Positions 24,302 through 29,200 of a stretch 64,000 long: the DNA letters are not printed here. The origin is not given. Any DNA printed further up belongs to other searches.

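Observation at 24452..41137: T7SSb-like locus with EssC and a YukD-like protein but no EsaA/EssA/EssB in the window, driven by a tandem-WXG100 gene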

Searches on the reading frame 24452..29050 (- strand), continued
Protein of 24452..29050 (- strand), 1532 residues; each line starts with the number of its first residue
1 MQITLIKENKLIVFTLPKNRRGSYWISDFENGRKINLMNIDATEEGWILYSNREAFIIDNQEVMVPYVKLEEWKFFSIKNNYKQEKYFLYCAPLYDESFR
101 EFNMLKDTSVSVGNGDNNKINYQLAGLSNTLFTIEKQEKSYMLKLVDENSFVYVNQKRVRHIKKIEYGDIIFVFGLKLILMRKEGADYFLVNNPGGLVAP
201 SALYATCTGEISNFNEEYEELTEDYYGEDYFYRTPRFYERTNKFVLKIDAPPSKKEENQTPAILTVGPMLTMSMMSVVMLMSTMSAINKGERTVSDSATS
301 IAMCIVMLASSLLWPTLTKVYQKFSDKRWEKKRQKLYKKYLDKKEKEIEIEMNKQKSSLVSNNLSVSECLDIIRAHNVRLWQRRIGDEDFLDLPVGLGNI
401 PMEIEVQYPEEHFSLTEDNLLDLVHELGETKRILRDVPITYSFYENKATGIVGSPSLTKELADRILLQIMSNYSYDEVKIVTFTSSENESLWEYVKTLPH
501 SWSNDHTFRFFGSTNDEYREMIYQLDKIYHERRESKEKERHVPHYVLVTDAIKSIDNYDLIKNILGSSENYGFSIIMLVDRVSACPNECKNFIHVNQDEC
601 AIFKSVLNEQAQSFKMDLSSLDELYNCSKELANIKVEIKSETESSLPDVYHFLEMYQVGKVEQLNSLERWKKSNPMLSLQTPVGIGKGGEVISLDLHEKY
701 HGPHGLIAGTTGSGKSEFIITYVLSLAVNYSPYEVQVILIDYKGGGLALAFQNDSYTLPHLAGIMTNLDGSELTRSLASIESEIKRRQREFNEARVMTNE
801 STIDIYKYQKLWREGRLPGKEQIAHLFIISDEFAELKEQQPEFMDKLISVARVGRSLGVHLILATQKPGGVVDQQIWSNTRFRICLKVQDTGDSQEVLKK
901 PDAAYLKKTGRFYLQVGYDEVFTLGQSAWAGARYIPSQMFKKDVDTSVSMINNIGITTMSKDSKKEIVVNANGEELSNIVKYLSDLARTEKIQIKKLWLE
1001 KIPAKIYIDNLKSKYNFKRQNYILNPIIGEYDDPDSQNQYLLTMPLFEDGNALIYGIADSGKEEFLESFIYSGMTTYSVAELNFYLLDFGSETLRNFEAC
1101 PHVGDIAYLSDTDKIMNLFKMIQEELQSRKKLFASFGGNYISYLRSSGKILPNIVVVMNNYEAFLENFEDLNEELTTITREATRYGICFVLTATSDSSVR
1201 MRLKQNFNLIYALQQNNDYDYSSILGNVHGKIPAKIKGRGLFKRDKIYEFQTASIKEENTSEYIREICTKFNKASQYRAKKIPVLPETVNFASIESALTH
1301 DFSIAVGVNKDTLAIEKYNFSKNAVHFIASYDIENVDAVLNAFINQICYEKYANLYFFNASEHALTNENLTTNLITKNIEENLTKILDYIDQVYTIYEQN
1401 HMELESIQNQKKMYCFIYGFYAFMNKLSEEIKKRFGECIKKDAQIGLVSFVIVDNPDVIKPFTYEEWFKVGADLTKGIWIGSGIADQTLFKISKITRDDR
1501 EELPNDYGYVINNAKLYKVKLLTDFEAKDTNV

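Call 20: find_related_loci(query=A1, collection=genome_contigs, flank=10000)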
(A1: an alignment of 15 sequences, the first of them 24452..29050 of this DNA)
Query A1 (1532 aa) in genome_contigs; peptide patterns used: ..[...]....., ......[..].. (x = any residue, [..] = any of these).
599 stretches matched a pattern (row limit reached: there are more); 579 encode a relative of the query (tblastn E <= 1e-3); the best 80 are kept; 80 distinct loci.
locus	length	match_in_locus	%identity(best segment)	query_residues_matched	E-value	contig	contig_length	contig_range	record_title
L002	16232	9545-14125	61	1-1526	0e+0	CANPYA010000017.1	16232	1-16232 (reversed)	MAG: uncultured Bacilli bacterium isolate Lapin-005__bin123 genome assembly, contig: Lapin-005__NODE_4800_length_16232_c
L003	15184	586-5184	60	1-1531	0e+0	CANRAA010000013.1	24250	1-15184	MAG: uncultured Bacilli bacterium isolate Lapin-017__bin11 genome assembly, contig: Lapin-017__NODE_1024_length_24250_co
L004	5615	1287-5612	61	1-1442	0e+0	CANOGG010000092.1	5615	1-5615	MAG TPA_asm: uncultured Mycoplasma sp. isolate SRR19759418_bin.41_metawrap_v1.3_MAG genome assembly, contig: NODE.16820_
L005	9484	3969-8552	59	1-1525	0e+0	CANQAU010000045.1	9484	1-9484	MAG: uncultured Bacilli bacterium isolate Lapin-003-2__bin54 genome assembly, contig: Lapin-003-2__NODE_6324_length_9484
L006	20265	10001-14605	46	1-1528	0e+0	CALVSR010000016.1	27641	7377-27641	MAG: uncultured Bacilli bacterium isolate BRZ_GB__bin120 genome assembly, contig: BRZ_GB__NODE_2466_length_27641_cov_5.5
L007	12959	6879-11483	45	1-1520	0e+0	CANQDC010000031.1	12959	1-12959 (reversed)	MAG: uncultured Bacilli bacterium isolate Lapin-005__bin63 genome assembly, contig: Lapin-005__NODE_6595_length_12959_co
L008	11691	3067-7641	45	1-1522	0e+0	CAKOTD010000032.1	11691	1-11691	MAG: uncultured Bacilli bacterium isolate REFINED_METABAT215_TOP10_CONTIGS_1500_ASSEMBLY_K77_MERGED__Hadza_MoBio_hadza-A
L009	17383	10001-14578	44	1-1524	0e+0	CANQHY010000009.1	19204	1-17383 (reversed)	MAG: uncultured Bacilli bacterium isolate Lapin-027__bin75 genome assembly, contig: Lapin-027__NODE_2584_length_19204_co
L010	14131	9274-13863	44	1-1528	0e+0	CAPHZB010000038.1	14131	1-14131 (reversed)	MAG TPA_asm: uncultured Bacilli bacterium isolate MGBC119797 genome assembly, contig: MGBC119797.38, whole genome shotgu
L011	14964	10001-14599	44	1-1524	0e+0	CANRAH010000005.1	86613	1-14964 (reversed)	MAG: uncultured Bacilli bacterium isolate Lapin-016__bin50 genome assembly, contig: Lapin-016__NODE_214_length_86613_cov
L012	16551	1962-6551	44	1-1528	0e+0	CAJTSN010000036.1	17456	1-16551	MAG TPA_asm: uncultured Bacilli bacterium isolate MGBC111601 genome assembly, contig: MGBC111601.36, whole genome shotgu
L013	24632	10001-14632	45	1-1529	0e+0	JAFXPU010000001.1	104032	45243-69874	MAG: Bacilli bacterium isolate RGIG6635 Sheep_Rumen-1__c3824, whole genome shotgun sequence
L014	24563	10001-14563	42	3-1524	0e+0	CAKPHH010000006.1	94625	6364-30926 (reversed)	MAG: uncultured Bacilli bacterium isolate REFINED_METABAT215_TOP10_CONTIGS_1500_ASSEMBLY_K77_MERGED__Hadza_MoBio_hadza-I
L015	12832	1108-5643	43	3-1524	0e+0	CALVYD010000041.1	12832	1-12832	MAG: uncultured Bacilli bacterium isolate BRZ_GP__bin21 genome assembly, contig: BRZ_GP__NODE_4473_length_12832_cov_59.7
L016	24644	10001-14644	45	1-1532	0e+0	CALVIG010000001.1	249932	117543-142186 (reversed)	MAG: uncultured Bacilli bacterium isolate BRZ_II__bin28 genome assembly, contig: BRZ_II__NODE_37_length_249932_cov_21.00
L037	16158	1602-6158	41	1-1529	0e+0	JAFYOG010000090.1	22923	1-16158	MAG: Clostridia bacterium isolate RGIG7271 Water_buffalos_Cecum-4__c243379, whole genome shotgun sequence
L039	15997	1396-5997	39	1-1532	0e+0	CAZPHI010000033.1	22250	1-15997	MAG TPA_asm: uncultured Lachnospiraceae bacterium isolate SRP192927_co8_25 genome assembly, contig: NODE_1809_length_222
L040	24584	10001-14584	39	3-1523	0e+0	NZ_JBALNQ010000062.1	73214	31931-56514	Neobacillus niacini strain JJ211 JJ-211_contig_62, whole genome shotgun sequence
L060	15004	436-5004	39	1-1526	0e+0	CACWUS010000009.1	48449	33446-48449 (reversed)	MAG: uncultured Erysipelotrichaceae bacterium isolate RUG10929 genome assembly, contig: RUG10929_asm_9, whole genome sho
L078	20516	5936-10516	58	1-1526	0e+0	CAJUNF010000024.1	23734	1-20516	MAG TPA_asm: uncultured Bacilli bacterium isolate MGBC162267 genome assembly, contig: MGBC162267.24, whole genome shotgu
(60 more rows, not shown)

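Call 25: search_dna_similar(query=window:24452-29050:-, collection=plasmids, mode=protein, max_rows=30)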
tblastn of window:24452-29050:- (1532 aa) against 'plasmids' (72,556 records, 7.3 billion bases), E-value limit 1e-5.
Records with a match: 791; places in all: 853; records where one place covers at least 80% of the query: 0.
Best place of each record, by identity: <60% 791.
By first word of the organism name: Bacillus 204; Ralstonia 131; Clostridium 106; Mycobacterium 58; Streptomyces 44; Mycolicibacterium 21; Escherichia 11; Enterococcus 9; Rhizobium 9; Paenibacillus 9; and 90 more.
By predicted mobility (MOB-suite, as given by PLSDB): non-mobilizable 398; mobilizable 323; conjugative 70.
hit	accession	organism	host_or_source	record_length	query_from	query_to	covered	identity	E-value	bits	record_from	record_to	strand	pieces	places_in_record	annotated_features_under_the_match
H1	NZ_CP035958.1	Bacillus mycoides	cell culture,soil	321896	372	1524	75%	30.6%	2e-130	457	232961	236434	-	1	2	essC: type VII secretion protein EssC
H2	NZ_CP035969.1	Bacillus mycoides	cell culture,soil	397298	372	1524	75%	30.4%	2e-130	458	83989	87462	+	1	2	essC: type VII secretion protein EssC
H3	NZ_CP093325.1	Bacillus sp. N5-665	whole organism,peat soil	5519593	377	1348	63%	34.6%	8e-161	549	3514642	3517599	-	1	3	none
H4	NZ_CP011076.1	Brevibacillus laterosporus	Oryza sativa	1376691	368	1306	61%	35.2%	3e-154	530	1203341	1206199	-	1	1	none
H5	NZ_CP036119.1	Bacillus mycoides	cell culture,soil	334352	379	1364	64%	33.5%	1e-146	507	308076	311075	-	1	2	essC: type VII secretion protein EssC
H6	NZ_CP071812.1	Bacillus mycoides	cell culture,soil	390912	379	1364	64%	33.3%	2e-146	506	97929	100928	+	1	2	essC: type VII secretion protein EssC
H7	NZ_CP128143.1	Bacillus mycoides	bacterial isolate,field soil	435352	379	1364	64%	33.3%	2e-146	506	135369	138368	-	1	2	essC: type VII secretion protein EssC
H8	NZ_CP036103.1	Bacillus mycoides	cell culture,soil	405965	379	1364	64%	33.3%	2e-146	506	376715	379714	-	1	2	essC: type VII secretion protein EssC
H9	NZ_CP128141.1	Bacillus mycoides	bacterial isolate,field soil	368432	379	1364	64%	33.3%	2e-146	506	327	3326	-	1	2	none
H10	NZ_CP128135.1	Bacillus mycoides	bacterial isolate,field soil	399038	379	1364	64%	33.3%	3e-146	506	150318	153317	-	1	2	essC: type VII secretion protein EssC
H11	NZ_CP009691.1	Bacillus mycoides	soil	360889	379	1291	60%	34.8%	7e-151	520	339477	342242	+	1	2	essC: type VII secretion protein EssC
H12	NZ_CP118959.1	Bacillus mycoides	Soil,Type strain bacterial culture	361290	379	1291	60%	34.8%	7e-151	520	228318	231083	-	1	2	essC: type VII secretion protein EssC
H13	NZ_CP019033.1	Limosilactobacillus fermentum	Homo sapiens,Culture,vaginal tract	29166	376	1327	62%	33.0%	1e-123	437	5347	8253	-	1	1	essC: type VII secretion protein EssC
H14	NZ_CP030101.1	Listeria monocytogenes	Environment,water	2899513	379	1292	60%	33.7%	3e-141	491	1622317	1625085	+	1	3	none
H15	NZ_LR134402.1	Listeria monocytogenes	Homo sapiens,Vein blood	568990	379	1292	60%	33.5%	6e-143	496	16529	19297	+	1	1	essC: type VII secretion protein EssC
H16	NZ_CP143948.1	Agathobacter rectalis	Homo sapiens,cell culture,fecal sample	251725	380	1314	61%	32.0%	1e-112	403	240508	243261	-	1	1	essC: type VII secretion protein EssC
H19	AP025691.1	Enterococcus sp. PLM3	Polyrhachis lamellidens,cell culture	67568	368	1348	64%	29.7%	3e-111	399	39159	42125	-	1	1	Ftsk domain-containing protein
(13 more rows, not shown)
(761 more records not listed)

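Call 27: search_solved_structures(query=window:24452-29050:-, max_evalue=0.001)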
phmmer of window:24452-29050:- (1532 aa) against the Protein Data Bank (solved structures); distinct sequences matched with E-value up to 0.001: 11.
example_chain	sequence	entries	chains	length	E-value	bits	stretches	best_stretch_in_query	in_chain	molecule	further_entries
9qks_G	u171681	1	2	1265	3.3e-125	422.4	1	301-973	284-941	ESX secretion system protein YukB,Green fluorescent protein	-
4nh0_A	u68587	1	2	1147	6.4e-56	192.8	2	452-917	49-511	Cell divisionFtsK/SpoIIIE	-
7np7_C1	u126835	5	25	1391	3.7e-37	130.6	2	679-921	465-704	ESX-5 secretion system protein EccC5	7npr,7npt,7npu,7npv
7b9f_C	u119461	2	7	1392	5e-36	126.9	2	679-924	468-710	EccC5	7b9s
4lya_A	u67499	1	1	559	4.3e-26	94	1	1028-1520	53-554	Uncharacterized protein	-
5fv0_A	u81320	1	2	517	4.5e-26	93.9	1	1028-1520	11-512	ESX secretion system protein EccC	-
4n1a_A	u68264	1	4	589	7.5e-19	70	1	1024-1316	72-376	Cell divisionFtsK/SpoIIIE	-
2iuu_A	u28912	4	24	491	2.2e-12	48.5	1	683-910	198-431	DNA TRANSLOCASE FTSK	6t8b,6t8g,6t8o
2iut_A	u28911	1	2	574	3.3e-12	48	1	683-910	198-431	DNA TRANSLOCASE FTSK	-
2ius_A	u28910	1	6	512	2.7e-11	44.9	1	679-907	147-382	DNA TRANSLOCASE FTSK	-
9jv8_A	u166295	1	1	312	1.3e-10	42.7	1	707-1196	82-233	ESX-1 secretion system protein EccCb1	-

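Call 28: get_annotated_region(hit=H15, flank=9000)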
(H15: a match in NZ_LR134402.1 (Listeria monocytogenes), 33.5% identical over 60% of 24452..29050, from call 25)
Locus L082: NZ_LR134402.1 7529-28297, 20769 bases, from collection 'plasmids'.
description: Listeria monocytogenes strain NCTC7974 plasmid 5, complete sequence
organism: Listeria monocytogenes (NCBI taxid 1639)
taxonomy: Bacteria; Bacillota; Bacilli; Bacillales; Listeriaceae; Listeria; Listeria monocytogenes
host: -; source: Homo sapiens,Vein blood; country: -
typing (MOB-suite, as given by PLSDB): non-mobilizable
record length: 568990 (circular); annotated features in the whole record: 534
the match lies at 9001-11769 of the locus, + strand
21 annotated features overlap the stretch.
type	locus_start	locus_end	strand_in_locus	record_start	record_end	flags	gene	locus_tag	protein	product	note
CDS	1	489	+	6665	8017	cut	dnaB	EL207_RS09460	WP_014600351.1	replicative DNA helicase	GO:0006260 - DNA replication [Evidence IEA]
CDS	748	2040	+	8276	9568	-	-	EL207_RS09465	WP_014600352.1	adenylosuccinate synthase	GO:0006164 - purine nucleotide biosynthetic process [Evidence IEA]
CDS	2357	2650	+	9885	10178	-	-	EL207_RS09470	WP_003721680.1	WXG100 family type VII secretion target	-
CDS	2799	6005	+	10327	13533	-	esaA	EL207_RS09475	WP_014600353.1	type VII secretion protein EsaA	-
CDS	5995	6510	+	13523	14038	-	essA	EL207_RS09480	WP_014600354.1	type VII secretion protein EssA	GO:0009306 - protein secretion [Evidence IEA]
CDS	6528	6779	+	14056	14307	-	-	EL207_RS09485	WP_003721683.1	EsaB/YukD family protein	-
CDS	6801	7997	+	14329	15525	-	essB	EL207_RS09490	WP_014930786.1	type VII secretion protein EssB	GO:0009306 - protein secretion [Evidence IEA]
CDS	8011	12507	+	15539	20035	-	essC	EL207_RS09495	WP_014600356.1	type VII secretion protein EssC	GO:0009306 - protein secretion [Evidence IEA]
CDS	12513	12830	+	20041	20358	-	-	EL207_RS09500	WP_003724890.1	DUF4176 domain-containing protein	-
CDS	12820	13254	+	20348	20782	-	-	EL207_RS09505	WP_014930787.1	hypothetical protein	-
CDS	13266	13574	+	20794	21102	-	-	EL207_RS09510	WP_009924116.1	hypothetical protein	-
CDS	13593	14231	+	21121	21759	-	-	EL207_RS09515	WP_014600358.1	hypothetical protein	-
CDS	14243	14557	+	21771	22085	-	-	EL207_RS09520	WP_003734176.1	hypothetical protein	-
CDS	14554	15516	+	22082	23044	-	-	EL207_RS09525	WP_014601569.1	hypothetical protein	-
CDS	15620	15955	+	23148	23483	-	-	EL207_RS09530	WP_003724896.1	hypothetical protein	-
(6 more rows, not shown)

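Call 29: get_annotated_region(hit=H11, flank=9000)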
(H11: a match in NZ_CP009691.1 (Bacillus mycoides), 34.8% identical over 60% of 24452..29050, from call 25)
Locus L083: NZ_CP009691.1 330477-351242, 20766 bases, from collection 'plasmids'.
description: Bacillus mycoides strain ATCC 6462 plasmid pBMX_1, complete sequence
organism: Bacillus mycoides (NCBI taxid 1405)
taxonomy: Bacteria; Bacillota; Bacilli; Bacillales; Bacillaceae; Bacillus; Bacillus mycoides
host: -; source: soil; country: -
typing (MOB-suite, as given by PLSDB): mobilizable; replicon rep_cluster_164; relaxase MOBP
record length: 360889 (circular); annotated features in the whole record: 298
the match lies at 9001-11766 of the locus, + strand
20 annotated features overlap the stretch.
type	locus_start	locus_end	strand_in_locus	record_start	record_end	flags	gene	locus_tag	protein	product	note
CDS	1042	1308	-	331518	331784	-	-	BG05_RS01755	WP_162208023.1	hypothetical protein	-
CDS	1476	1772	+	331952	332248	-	-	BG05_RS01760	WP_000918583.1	WXG100 family type VII secretion target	-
CDS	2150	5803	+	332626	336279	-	esaA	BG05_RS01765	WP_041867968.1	type VII secretion protein EsaA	-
CDS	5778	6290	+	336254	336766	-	essA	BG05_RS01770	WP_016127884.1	type VII secretion protein EssA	GO:0009306 - protein secretion [Evidence IEA]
CDS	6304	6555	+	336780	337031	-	-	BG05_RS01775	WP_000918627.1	EsaB/YukD family protein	-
CDS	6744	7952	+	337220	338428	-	essB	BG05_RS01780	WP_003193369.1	type VII secretion protein EssB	GO:0009306 - protein secretion [Evidence IEA]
CDS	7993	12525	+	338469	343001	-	essC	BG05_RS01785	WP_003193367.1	type VII secretion protein EssC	GO:0009306 - protein secretion [Evidence IEA]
CDS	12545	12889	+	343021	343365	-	-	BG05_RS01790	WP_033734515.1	hypothetical protein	-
CDS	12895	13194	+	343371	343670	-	-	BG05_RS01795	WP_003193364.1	WXG100 family type VII secretion target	-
CDS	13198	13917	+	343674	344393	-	-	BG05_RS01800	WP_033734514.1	DUF5081 family protein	-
CDS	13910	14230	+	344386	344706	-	-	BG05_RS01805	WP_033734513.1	hypothetical protein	-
CDS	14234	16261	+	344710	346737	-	-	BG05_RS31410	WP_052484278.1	pre-toxin TG domain-containing protein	-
CDS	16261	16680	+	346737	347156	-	-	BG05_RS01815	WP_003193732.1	hypothetical protein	-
CDS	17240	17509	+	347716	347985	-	-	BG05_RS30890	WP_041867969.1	hypothetical protein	-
CDS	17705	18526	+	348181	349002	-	-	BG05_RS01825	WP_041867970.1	DUF3952 domain-containing protein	-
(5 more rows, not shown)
